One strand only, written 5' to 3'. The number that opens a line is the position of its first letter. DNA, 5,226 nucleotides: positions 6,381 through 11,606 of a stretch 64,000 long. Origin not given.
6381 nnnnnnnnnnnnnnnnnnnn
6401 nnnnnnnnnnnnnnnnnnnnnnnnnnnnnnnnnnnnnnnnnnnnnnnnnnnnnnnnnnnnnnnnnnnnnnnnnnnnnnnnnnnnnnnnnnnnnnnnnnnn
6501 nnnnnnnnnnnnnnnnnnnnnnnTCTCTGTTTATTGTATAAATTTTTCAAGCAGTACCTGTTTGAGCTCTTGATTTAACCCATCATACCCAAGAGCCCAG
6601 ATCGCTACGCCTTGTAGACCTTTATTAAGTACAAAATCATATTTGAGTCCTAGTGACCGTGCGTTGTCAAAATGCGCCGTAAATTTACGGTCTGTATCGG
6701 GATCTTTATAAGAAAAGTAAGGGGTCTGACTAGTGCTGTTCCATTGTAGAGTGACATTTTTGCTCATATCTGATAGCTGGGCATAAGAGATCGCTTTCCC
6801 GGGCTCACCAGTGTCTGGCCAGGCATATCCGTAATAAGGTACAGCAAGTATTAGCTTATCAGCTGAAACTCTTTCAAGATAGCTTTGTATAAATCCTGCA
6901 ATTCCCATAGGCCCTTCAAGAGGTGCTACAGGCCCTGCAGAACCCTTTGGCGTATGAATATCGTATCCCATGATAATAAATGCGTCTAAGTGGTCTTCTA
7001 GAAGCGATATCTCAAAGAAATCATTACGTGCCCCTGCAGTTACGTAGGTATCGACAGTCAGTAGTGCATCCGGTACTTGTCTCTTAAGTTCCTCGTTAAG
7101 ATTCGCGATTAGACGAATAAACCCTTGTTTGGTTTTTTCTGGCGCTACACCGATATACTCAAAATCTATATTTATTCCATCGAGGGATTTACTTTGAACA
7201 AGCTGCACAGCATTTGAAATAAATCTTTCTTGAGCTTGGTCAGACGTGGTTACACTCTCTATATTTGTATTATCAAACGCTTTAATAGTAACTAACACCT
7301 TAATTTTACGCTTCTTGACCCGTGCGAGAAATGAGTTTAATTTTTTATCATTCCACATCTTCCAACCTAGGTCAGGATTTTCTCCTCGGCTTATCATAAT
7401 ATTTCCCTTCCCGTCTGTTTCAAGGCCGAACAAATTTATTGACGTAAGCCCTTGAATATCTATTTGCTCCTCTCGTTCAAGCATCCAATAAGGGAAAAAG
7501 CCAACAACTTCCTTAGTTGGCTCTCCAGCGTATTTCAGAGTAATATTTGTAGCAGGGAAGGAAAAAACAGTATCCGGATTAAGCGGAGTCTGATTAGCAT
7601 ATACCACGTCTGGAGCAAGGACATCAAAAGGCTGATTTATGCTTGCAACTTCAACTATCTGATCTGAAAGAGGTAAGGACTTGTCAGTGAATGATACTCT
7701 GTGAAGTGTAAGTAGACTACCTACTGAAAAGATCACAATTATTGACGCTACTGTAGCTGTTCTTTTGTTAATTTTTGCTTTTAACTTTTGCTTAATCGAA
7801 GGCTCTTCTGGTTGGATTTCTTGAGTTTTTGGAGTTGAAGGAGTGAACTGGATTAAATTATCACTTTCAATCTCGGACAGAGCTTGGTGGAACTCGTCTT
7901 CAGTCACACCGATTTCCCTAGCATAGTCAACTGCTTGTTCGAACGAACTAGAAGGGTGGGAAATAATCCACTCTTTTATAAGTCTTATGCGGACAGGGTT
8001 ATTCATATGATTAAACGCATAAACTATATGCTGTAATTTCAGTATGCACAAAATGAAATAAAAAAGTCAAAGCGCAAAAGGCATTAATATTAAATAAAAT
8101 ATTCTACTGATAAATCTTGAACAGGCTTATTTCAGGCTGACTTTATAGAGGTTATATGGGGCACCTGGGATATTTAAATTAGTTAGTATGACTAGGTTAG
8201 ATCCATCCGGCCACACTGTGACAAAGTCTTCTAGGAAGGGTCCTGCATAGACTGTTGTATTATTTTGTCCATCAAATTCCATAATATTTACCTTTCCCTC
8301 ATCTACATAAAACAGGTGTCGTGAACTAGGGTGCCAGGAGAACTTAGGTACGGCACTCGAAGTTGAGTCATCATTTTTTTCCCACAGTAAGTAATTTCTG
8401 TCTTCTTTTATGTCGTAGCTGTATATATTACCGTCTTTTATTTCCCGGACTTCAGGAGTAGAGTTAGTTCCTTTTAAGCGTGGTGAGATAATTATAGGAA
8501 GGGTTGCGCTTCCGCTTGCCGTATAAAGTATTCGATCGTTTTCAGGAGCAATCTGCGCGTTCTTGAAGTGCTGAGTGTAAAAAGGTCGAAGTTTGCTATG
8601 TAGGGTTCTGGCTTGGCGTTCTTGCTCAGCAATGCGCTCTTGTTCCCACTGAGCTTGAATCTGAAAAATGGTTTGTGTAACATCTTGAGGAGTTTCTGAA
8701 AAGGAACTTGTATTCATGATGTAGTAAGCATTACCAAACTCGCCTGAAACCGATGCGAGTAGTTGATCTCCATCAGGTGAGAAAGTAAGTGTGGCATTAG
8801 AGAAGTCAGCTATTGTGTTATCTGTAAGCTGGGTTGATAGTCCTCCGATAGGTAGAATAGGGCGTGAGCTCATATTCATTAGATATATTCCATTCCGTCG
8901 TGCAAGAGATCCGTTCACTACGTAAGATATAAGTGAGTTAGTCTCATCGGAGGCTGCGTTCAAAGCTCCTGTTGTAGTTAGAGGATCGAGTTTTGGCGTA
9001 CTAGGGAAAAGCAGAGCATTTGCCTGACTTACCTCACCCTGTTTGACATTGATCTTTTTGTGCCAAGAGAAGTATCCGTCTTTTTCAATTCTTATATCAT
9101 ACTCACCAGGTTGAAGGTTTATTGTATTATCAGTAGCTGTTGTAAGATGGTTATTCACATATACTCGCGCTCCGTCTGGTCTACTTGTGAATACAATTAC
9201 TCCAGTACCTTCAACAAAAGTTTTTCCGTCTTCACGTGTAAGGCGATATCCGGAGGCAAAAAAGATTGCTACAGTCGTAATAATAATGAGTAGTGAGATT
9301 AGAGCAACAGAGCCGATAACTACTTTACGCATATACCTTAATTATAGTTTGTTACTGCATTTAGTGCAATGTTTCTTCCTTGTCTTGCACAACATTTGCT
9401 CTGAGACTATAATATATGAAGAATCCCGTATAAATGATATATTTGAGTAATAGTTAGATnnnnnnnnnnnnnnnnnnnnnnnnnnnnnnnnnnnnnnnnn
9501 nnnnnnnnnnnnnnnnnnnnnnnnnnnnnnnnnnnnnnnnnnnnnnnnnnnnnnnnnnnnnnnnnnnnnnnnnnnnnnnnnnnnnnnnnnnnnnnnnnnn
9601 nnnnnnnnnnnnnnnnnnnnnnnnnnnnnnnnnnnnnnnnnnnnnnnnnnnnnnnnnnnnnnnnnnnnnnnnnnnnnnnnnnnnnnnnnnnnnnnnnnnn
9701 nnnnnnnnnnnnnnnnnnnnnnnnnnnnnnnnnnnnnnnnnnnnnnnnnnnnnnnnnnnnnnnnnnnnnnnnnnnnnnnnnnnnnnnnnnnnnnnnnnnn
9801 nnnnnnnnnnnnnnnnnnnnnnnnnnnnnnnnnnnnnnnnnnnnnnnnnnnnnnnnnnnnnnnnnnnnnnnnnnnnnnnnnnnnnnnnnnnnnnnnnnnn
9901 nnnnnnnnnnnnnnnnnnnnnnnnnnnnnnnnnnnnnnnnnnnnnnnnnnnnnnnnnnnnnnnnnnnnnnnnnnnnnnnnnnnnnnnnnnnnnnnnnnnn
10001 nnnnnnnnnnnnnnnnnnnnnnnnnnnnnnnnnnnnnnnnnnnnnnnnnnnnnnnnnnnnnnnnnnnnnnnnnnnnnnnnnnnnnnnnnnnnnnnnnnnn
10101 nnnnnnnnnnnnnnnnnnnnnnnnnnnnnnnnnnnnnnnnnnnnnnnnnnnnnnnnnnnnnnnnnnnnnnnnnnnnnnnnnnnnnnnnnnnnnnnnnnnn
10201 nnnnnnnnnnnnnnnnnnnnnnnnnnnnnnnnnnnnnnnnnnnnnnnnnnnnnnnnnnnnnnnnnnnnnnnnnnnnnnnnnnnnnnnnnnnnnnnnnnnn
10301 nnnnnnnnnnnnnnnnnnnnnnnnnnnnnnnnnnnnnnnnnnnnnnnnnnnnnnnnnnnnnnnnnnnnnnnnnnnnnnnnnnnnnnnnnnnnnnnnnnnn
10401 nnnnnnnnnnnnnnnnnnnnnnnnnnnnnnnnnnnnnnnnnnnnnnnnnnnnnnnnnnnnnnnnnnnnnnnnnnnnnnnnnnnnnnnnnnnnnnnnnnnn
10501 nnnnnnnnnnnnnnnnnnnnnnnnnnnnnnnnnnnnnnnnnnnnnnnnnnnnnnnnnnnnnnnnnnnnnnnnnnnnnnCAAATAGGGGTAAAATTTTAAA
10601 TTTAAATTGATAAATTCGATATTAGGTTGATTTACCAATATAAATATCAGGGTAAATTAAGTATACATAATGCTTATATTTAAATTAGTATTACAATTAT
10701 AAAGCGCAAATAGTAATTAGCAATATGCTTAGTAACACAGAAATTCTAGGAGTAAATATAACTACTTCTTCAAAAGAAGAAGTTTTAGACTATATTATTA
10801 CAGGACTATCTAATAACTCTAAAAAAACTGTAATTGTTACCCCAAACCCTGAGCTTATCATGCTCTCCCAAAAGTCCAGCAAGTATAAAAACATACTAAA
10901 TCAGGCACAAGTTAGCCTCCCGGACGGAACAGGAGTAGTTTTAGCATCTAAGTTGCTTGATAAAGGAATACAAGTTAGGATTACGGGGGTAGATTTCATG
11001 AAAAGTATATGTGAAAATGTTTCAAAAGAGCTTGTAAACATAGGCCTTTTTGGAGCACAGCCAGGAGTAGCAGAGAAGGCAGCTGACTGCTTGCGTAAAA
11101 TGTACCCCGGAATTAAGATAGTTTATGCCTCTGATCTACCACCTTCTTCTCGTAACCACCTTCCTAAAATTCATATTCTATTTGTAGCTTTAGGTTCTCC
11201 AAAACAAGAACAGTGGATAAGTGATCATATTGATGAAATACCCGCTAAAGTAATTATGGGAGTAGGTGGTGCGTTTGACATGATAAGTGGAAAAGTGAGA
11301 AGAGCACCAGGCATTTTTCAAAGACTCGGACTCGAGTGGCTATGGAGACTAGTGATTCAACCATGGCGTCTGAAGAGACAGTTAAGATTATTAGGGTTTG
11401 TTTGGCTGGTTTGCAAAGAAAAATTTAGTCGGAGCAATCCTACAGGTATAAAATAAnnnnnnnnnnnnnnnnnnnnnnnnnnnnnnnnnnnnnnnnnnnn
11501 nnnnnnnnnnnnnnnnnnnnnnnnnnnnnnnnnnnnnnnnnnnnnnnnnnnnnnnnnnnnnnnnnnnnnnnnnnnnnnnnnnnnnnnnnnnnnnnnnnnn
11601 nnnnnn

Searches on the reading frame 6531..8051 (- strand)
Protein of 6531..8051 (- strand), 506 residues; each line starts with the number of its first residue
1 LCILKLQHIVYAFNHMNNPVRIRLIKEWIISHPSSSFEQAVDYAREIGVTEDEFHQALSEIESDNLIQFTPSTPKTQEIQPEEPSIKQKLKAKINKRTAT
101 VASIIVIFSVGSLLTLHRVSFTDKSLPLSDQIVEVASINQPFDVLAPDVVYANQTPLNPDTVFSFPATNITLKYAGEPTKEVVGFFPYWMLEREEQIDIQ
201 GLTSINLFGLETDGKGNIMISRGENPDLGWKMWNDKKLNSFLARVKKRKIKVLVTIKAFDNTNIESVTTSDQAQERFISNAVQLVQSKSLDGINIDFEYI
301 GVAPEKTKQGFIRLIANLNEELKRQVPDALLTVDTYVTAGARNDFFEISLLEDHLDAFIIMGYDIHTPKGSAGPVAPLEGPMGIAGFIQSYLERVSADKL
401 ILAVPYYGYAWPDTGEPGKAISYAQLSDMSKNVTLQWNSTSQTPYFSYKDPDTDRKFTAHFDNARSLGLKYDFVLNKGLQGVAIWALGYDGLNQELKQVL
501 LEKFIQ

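Call 19: search_protein_families(library=pfam, proteins=[window:6531-8051:-], max_evalue=0.001)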
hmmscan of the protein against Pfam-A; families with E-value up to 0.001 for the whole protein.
window:6531-8051:- (506 aa): 2 families
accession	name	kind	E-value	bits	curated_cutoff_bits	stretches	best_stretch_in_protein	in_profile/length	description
PF00704.34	Glyco_hydro_18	-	3.5e-38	132.5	29.6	1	182-490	2-317/317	Glycosyl hydrolases family 18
PF23916.1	TIM-barrel_EndoS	-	0.00025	21.3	27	1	239-363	49-170/238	Endo-beta-N-acetylglucosaminidase EndoS TIM-barrel domain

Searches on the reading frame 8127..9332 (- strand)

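Call 19: search_protein_families(library=pfam, proteins=[window:8127-9332:-], max_evalue=0.001)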
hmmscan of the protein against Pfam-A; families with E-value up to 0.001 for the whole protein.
window:8127-9332:- (401 aa): 1 family
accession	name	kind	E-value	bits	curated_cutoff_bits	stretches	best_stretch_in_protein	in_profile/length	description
PF08308.17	PEGA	-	2.1e-12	47.2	20.8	1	44-106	2-65/71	PEGA domain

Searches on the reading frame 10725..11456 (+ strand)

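Call 19: search_protein_families(library=pfam, proteins=[window:10725-11456:+], max_evalue=0.001)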
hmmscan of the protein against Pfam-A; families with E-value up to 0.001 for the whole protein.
window:10725-11456:+ (243 aa): 1 family
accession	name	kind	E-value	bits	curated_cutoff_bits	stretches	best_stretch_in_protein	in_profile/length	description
PF03808.19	Glyco_tran_WecG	-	1.8e-49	168.3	27.4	1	61-219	1-167/168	Glycosyl transferase WecG/TagA/CpsF family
